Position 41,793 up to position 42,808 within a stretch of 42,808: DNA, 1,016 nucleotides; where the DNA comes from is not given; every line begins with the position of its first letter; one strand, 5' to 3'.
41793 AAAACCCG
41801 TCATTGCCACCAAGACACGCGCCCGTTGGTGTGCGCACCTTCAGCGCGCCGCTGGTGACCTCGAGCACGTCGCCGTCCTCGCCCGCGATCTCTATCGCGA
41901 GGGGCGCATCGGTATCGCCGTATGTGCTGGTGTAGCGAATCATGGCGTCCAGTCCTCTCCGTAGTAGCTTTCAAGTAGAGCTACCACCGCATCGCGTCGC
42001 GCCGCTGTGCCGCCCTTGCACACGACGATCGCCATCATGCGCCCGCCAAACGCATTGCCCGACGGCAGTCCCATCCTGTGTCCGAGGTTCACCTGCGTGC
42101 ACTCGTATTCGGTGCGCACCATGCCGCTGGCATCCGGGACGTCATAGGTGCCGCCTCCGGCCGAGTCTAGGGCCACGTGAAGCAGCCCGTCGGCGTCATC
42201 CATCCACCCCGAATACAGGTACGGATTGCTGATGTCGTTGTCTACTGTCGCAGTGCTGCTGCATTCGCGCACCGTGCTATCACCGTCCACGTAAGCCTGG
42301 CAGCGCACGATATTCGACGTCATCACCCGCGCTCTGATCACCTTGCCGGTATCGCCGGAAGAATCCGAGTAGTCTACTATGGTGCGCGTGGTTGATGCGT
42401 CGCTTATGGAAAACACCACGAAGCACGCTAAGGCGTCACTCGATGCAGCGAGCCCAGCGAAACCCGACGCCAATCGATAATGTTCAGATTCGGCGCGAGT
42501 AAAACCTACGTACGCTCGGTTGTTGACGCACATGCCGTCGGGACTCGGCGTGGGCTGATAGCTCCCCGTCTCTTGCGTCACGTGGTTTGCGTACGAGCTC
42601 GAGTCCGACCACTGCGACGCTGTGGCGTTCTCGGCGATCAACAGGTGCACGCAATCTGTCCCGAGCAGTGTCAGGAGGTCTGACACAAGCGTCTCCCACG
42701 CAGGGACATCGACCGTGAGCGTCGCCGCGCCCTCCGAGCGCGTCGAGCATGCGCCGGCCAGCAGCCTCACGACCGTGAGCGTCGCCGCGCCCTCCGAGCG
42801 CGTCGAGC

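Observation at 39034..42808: Modular tail-fibre locus with a nucleotide-identical 60-bp junction cassette between unrelated N- and C-terminal modules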

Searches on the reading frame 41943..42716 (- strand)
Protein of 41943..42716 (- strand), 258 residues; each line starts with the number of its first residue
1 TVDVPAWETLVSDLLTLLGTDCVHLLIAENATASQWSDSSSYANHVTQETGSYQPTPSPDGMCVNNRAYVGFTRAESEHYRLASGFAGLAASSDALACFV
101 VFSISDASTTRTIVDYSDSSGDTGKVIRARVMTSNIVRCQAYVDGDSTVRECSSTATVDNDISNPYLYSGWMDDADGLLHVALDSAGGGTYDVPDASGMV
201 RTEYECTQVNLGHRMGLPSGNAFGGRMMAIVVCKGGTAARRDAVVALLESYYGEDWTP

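Call 53: search_protein_families(library=pfam, max_evalue=1, proteins=[window:41943-42716:-])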
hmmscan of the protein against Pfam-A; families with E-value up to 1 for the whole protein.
seq(258 aa): 1 family
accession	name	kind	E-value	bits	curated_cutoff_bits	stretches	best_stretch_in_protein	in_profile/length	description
PF07105.16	DUF1367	-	0.088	12.9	25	1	40-80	122-162/198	Protein of unknown function (DUF1367)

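Call 54: search_solved_structures(query=window:41943-42716:-, max_evalue=10)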
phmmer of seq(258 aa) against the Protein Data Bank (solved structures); distinct sequences matched with E-value up to 10: 3.
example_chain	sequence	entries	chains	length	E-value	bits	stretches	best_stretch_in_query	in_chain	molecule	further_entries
3qsk_B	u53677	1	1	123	0.27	13.9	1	161-198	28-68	Engineered 5 Histidine anti-RNase A Camelid VHH Antibody Domain Variant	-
5vsu_F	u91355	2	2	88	1.2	11.8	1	156-186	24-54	U6 snRNA-associated Sm-like protein LSm6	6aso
3jcm_e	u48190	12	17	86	1.3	11.7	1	156-186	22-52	U6 snRNA-associated Sm-like protein LSm6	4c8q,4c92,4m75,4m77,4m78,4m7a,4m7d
